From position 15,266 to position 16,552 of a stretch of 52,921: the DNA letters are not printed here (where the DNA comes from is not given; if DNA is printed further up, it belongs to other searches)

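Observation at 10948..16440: Plasmid-style maintenance set (Rep + iterons + HTH-ParA) in a complete tailed-phage genome: a phage-plasmid candidate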

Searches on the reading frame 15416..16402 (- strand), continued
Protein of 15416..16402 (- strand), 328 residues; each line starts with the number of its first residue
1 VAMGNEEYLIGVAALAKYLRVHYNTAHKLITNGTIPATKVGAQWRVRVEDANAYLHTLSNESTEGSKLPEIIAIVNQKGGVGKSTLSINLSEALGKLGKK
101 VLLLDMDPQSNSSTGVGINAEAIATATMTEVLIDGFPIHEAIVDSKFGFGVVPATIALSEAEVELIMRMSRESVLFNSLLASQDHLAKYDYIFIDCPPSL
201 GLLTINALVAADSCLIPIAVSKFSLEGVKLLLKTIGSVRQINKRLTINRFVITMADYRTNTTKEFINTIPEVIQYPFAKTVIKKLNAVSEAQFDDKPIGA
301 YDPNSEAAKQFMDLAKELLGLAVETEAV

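Call 23: find_encoding_contigs(protein=P0135, flank=10000, max_places=6)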
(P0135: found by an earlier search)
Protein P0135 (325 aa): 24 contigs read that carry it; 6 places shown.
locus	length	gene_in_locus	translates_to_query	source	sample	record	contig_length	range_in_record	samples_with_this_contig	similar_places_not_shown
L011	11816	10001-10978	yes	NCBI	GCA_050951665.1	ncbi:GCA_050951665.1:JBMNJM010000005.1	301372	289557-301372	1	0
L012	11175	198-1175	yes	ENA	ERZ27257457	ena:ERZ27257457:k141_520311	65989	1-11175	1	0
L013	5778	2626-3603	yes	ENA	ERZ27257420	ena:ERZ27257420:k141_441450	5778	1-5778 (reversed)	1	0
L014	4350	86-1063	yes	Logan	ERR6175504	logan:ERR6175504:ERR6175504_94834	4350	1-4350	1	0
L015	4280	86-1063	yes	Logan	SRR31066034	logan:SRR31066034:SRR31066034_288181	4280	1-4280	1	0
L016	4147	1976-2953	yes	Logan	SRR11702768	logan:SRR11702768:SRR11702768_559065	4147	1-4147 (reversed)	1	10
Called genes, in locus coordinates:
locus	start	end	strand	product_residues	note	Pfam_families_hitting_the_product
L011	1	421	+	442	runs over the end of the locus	PF13518:HTH_28, PF13565:HTH_32 (faint)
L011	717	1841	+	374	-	PF13730:HTH_36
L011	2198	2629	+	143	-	PF00145:DNA_methylase (weak)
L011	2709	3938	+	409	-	PF00872:Transposase_mut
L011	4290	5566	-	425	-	PF01527:HTH_Tnp_1, PF13542:HTH_Tnp_ISL3 (weak), PF13276:HTH_21, PF00665:rve, PF13683:rve_3, PF13333:rve_2 (weak)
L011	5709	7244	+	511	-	-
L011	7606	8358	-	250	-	PF01695:IstB_IS21, PF02562:PhoH (weak), PF00308:Bac_DnaA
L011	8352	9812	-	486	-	-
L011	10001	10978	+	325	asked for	PF12728:HTH_17, PF00142:Fer4_NifH, PF01656:CbiA, PF02374:ArsA_ATPase (weak), PF06564:CBP_BcsQ, PF09140:MipZ, PF10609:ParA, PF13614:AAA_31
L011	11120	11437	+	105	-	PF28175:T4SS_LegC2C7 (weak)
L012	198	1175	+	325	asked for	PF12728:HTH_17, PF00142:Fer4_NifH, PF01656:CbiA, PF02374:ArsA_ATPase (weak), PF06564:CBP_BcsQ, PF09140:MipZ, PF10609:ParA, PF13614:AAA_31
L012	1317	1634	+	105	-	PF28175:T4SS_LegC2C7 (weak)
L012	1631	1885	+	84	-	-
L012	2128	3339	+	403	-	PF00872:Transposase_mut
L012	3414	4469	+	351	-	PF08823:PG_binding_2 (faint), PF01471:PG_binding_1, PF03734:YkuD, PF01471:PG_binding_1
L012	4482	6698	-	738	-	PF00580:UvrD-helicase, PF13245:AAA_19, PF01443:Viral_helicase1 (faint), PF13361:UvrD_C (faint), PF13538:UvrD_C_2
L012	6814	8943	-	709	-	-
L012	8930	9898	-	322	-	PF00534:Glycos_transf_1, PF13692:Glyco_trans_1_4, PF13524:Glyco_trans_1_2 (weak)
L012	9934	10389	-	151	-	PF01243:PNPOx_N, PF12900:Pyridox_ox_2 (weak)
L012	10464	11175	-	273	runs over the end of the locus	PF01261:AP_endonuc_2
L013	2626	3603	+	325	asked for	PF12728:HTH_17, PF00142:Fer4_NifH, PF01656:CbiA, PF02374:ArsA_ATPase (weak), PF06564:CBP_BcsQ, PF09140:MipZ, PF10609:ParA, PF13614:AAA_31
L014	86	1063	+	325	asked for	PF12728:HTH_17, PF00142:Fer4_NifH, PF01656:CbiA, PF02374:ArsA_ATPase (weak), PF06564:CBP_BcsQ, PF09140:MipZ, PF10609:ParA, PF13614:AAA_31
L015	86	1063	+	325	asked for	PF12728:HTH_17, PF00142:Fer4_NifH, PF01656:CbiA, PF02374:ArsA_ATPase (weak), PF06564:CBP_BcsQ, PF09140:MipZ, PF10609:ParA, PF13614:AAA_31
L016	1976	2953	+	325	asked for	PF12728:HTH_17, PF00142:Fer4_NifH, PF01656:CbiA, PF02374:ArsA_ATPase (weak), PF06564:CBP_BcsQ, PF09140:MipZ, PF10609:ParA, PF13614:AAA_31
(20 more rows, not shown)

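Call 24: find_encoding_contigs(protein=P0004, flank=10000, max_places=6)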
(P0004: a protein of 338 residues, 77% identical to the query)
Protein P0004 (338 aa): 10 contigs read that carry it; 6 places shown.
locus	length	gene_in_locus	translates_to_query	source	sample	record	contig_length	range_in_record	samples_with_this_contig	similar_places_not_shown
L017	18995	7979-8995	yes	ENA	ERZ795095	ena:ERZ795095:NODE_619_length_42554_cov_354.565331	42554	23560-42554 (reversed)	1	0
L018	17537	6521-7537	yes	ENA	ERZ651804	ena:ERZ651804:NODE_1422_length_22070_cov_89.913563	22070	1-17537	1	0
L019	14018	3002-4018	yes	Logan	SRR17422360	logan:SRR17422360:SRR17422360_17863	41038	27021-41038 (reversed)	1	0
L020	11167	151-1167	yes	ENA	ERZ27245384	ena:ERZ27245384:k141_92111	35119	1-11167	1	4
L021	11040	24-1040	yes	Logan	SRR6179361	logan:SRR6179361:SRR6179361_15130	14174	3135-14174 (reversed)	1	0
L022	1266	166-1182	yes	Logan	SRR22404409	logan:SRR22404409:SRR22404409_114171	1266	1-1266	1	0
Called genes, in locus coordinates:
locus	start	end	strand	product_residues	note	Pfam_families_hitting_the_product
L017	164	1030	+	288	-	PF02899:Phage_int_SAM_1, PF13495:Phage_int_SAM_4, PF00589:Phage_integrase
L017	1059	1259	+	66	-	-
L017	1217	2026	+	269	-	PF02086:MethyltransfD12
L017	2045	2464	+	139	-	PF20472:PDDEXK_11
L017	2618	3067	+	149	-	PF00730:HhH-GPD, PF00633:HHH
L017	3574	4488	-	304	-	PF07832:Bse634I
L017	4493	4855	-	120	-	PF13560:HTH_31, PF01381:HTH_3, PF12844:HTH_19, PF13443:HTH_26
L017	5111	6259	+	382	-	PF00145:DNA_methylase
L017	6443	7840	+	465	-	PF18862:ApeA_NTD1, PF18739:HEPN_Apea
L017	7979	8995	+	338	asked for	PF12728:HTH_17, PF00142:Fer4_NifH, PF01656:CbiA, PF02374:ArsA_ATPase (weak), PF06564:CBP_BcsQ, PF09140:MipZ (weak), PF10609:ParA, PF13614:AAA_31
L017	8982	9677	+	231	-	PF28019:HmpF (weak), PF28175:T4SS_LegC2C7 (weak), PF13851:GAS (faint), PF25450:Rab11-FIP3 (weak)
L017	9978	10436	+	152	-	-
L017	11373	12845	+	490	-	PF13730:HTH_36, PF21984:DnaD_N (faint), PF07848:PaaX (faint), PF13551:HTH_29 (faint), PF00392:GntR (faint), PF01978:TrmB (faint), PF13412:HTH_24 (faint), PF13730:HTH_36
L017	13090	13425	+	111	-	PF13730:HTH_36 (faint)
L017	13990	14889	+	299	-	-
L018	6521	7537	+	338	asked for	PF12728:HTH_17, PF00142:Fer4_NifH, PF01656:CbiA, PF02374:ArsA_ATPase (weak), PF06564:CBP_BcsQ, PF09140:MipZ (weak), PF10609:ParA, PF13614:AAA_31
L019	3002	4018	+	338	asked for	PF12728:HTH_17, PF00142:Fer4_NifH, PF01656:CbiA, PF02374:ArsA_ATPase (weak), PF06564:CBP_BcsQ, PF09140:MipZ (weak), PF10609:ParA, PF13614:AAA_31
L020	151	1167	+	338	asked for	PF12728:HTH_17, PF00142:Fer4_NifH, PF01656:CbiA, PF02374:ArsA_ATPase (weak), PF06564:CBP_BcsQ, PF09140:MipZ (weak), PF10609:ParA, PF13614:AAA_31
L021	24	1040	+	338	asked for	PF12728:HTH_17, PF00142:Fer4_NifH, PF01656:CbiA, PF02374:ArsA_ATPase (weak), PF06564:CBP_BcsQ, PF09140:MipZ (weak), PF10609:ParA, PF13614:AAA_31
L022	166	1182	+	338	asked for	PF12728:HTH_17, PF00142:Fer4_NifH, PF01656:CbiA, PF02374:ArsA_ATPase (weak), PF06564:CBP_BcsQ, PF09140:MipZ (weak), PF10609:ParA, PF13614:AAA_31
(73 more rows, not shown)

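Call 32: find_related_loci(query=window:15416-16402:-, collection=viral_contigs, flank=10000)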
Query window:15416-16402:- (328 aa) in viral_contigs; peptide patterns used: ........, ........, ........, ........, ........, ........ (x = any residue, [..] = any of these).
98 stretches matched a pattern; 78 encode a relative of the query (tblastn E <= 1e-3); 78 distinct loci.
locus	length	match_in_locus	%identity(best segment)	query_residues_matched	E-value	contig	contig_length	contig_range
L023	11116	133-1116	99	1-328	0e+0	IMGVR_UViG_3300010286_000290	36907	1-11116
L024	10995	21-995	76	2-326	2e-172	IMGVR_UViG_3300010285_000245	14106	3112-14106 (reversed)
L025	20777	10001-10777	31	65-319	3e-28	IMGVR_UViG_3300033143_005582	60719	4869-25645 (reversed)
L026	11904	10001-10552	34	70-239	2e-22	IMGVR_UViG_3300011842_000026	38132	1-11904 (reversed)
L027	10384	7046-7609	31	65-235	4e-22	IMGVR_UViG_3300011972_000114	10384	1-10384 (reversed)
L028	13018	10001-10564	31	65-235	4e-22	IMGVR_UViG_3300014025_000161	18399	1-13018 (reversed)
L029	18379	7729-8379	28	70-264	2e-21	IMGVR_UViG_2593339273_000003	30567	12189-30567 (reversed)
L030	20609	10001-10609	31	70-246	5e-21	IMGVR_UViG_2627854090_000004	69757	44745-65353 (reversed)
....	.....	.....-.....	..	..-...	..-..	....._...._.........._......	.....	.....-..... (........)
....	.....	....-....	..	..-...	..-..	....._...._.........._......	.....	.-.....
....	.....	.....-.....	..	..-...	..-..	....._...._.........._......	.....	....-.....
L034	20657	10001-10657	29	68-264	1e-21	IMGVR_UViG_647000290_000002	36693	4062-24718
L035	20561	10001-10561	32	70-252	3e-20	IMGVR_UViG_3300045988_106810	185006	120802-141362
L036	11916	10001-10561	32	70-252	3e-20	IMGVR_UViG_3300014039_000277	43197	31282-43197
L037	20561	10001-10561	32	70-252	3e-20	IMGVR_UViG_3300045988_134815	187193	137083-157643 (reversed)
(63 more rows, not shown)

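Call 78: search_protein_families(library=ncbifam, proteins=[window:15416-16402:-], max_evalue=0.001)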
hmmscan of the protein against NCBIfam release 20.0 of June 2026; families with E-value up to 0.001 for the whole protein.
window:15416-16402:- (328 aa): 27 families (the best 25 are shown)
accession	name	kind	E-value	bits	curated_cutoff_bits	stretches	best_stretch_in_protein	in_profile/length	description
NF041546.1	ParA_partition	equivalog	1.2e-31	109.8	180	2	71-122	1-52/203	ParA family partition ATPase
TIGR01969.1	minD_arch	subfamily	1.8e-26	92.9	201.75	1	71-325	2-237/251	cell division ATPase MinD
TIGR03453.1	partition_RepA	equivalog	4.4e-24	85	348.45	1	62-296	98-348/387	plasmid partitioning protein RepA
TIGR03371.1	cellulose_yhjQ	equivalog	1.2e-20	74.1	157.85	1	71-316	3-239/246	cellulose biosynthesis protein BcsQ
NF010443.0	PRK13869.1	subfamily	1.1e-17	64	446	1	65-221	117-284/405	plasmid-partitioning protein RepA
TIGR01968.1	minD_bact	equivalog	1.1e-15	57.7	212.9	1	70-325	2-243/261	septum site-determining protein MinD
NF041283.1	PrgP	equivalog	2.2e-14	53.4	400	1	71-234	4-169/297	ParA superfamily DNA segregation protein PrgP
NF010259.0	PRK13705.1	equivalog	2e-11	43.5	725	1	65-225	102-271/388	plasmid-partitioning protein SopA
TIGR01287.1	nifH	equivalog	3.9e-10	39.5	394.35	1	76-123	6-52/275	nitrogenase iron protein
TIGR01764.1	excise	domain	6.3e-10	39.3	28.8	1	15-56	7-48/49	excisionase family DNA-binding protein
NF041136.1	MrpORP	equivalog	2.4e-09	36.9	450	1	69-218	5-146/365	iron-sulfur cluster carrier protein MrpORP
NF033200.1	F430_CfbC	exception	5.5e-09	35.8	402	1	76-116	6-46/260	Ni-sirohydrochlorin a,c-diamide reductive cyclase ATP-dependent reductase subunit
TIGR01007.1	eps_fam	subfamily_domain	8.6e-09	35.2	108.05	1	70-215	18-152/204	polysaccharide biosynthesis tyrosine autokinase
NF009701.0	PRK13230.1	subfamily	9.5e-09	34.7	350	1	75-119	6-50/291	nitrogenase reductase-like protein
TIGR01281.1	DPOR_bchL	equivalog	2.9e-08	33.4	345.15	1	75-115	5-45/268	ferredoxin:protochlorophyllide reductase (ATP-dependent) iron-sulfur ATP-binding protein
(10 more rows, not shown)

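Call 81: search_dna_similar(query=window:15416-16402:-, collection=phages, mode=protein, max_rows=25)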
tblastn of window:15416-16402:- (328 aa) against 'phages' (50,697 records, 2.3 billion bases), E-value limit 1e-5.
Records with a match: 124; places in all: 125; records where one place covers at least 80% of the query: 3.
Best place of each record, by identity: <60% 124.
By first word of the organism name: Bacteriophage 48; Clostridium 22; Bacillus 10; Listeria 8; Clostridioides 7; Acinetobacter 6; Halobacterium 4; Natrialba 4; Enterococcus 2; Aphanizomenon 2; and 8 more.
By host as written in the record: - 62; Clostridium difficile 14; Listeria monocytogenes 8; Bacillus subtilis 2; Ochrobactrum intermedium 2; Bacillus subtilis BEST7003 2; Streptomyces lividans JI 1326 2; Halobacterium salinarum R1 2; and 26 more.
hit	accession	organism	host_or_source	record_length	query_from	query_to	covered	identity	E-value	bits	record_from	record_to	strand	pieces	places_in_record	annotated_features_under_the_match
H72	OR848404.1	Listeria phage LM 4-14-1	Listeria monocytogenes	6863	67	319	77%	44.7%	2e-49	182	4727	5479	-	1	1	record has no annotation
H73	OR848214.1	Listeria phage LM 4-14-1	Listeria monocytogenes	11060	67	319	77%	44.7%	3e-49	182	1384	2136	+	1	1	record has no annotation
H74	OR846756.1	Listeria phage LM 4-11-1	Listeria monocytogenes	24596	67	319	77%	44.7%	3e-49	182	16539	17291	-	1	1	record has no annotation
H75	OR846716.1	Listeria phage LM 4-11-1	Listeria monocytogenes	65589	67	319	77%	44.7%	3e-49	182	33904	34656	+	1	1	record has no annotation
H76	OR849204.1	Listeria phage LM 4-14-1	Listeria monocytogenes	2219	65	319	78%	42.8%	2e-48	177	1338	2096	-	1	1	record has no annotation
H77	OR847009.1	Listeria phage LM 4-11-1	Listeria monocytogenes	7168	65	319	78%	42.8%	7e-48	177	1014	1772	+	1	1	record has no annotation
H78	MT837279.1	Bacteriophage sp.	human fecal samples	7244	68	319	77%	42.2%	4e-42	161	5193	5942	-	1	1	record has no annotation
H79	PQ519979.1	Enterococcus phage IME_EF3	-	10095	65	319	78%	40.9%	4e-41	158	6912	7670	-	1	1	record has no annotation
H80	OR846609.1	Enterococcus phage Efs 1-1-1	Enterococcus faecalis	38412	65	319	78%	40.9%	4e-41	158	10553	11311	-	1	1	record has no annotation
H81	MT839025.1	Bacteriophage sp.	human fecal samples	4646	54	319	81%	39.1%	4e-43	164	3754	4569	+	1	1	record has no annotation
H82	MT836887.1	Bacteriophage sp.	human fecal samples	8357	68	319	77%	40.9%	3e-43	164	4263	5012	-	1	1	record has no annotation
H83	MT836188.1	Bacteriophage sp.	human fecal samples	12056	70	320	77%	40.3%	3e-41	159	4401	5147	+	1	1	record has no annotation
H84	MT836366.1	Bacteriophage sp.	human fecal samples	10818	68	321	77%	39.7%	2e-36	144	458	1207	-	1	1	record has no annotation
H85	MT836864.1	Bacteriophage sp.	human fecal samples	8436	59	319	80%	38.5%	3e-35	141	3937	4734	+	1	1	record has no annotation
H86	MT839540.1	Bacteriophage sp.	human fecal samples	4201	66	319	77%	39.3%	9e-29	122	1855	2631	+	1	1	record has no annotation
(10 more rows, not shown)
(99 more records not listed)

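Call 94: get_annotated_region(hit=H25, flank=9000)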
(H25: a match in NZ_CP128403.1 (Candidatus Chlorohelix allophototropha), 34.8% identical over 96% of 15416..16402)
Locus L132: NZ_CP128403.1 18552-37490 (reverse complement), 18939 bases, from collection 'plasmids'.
description: Candidatus Chlorohelix allophototropha isolate L227-S17 plasmid unnamed3, complete sequence
organism: Candidatus Chlorohelix allophototropha (NCBI taxid 3003348)
taxonomy: Bacteria; Chloroflexota; Chloroflexia; Candidatus Chloroheliales; Candidatus Chloroheliaceae; Candidatus Chlorohelix; Candidatus Chlorohelix allophototropha
host: -; source: Single colony of Candidatus Chlorohelix allophototropha from a non-axenic enrichment (subculture 19.9); ...; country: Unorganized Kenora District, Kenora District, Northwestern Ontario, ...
typing (MOB-suite, as given by PLSDB): non-mobilizable
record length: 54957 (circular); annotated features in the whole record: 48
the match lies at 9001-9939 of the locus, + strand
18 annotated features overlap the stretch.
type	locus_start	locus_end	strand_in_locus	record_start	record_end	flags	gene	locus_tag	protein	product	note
CDS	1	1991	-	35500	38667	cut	-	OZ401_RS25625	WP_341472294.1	SUMF1/EgtB/PvdO family nonheme iron enzyme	-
CDS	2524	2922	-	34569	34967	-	-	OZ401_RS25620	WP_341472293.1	hypothetical protein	-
CDS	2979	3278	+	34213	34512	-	-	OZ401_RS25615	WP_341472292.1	hypothetical protein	-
CDS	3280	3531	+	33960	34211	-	-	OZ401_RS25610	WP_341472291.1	hypothetical protein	-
CDS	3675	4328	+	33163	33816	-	-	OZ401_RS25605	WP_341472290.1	AAA family ATPase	-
CDS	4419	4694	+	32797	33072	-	-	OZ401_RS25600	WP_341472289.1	hypothetical protein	-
CDS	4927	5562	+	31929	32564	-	-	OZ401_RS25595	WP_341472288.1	AAA family ATPase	-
CDS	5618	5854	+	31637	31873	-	-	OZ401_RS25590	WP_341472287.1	CopG family transcriptional regulator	-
CDS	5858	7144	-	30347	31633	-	-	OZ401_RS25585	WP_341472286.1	pentapeptide repeat-containing protein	-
CDS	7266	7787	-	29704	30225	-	-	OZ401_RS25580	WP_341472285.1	hypothetical protein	-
CDS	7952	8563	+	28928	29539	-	-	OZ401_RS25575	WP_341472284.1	hypothetical protein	-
CDS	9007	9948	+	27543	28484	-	-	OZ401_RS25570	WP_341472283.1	AAA family ATPase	-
CDS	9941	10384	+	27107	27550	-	-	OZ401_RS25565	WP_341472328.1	hypothetical protein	-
CDS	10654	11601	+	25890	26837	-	-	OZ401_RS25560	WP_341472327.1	helix-turn-helix domain-containing protein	-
CDS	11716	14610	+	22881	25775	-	-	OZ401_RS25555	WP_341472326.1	SUMF1/EgtB/PvdO family nonheme iron enzyme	-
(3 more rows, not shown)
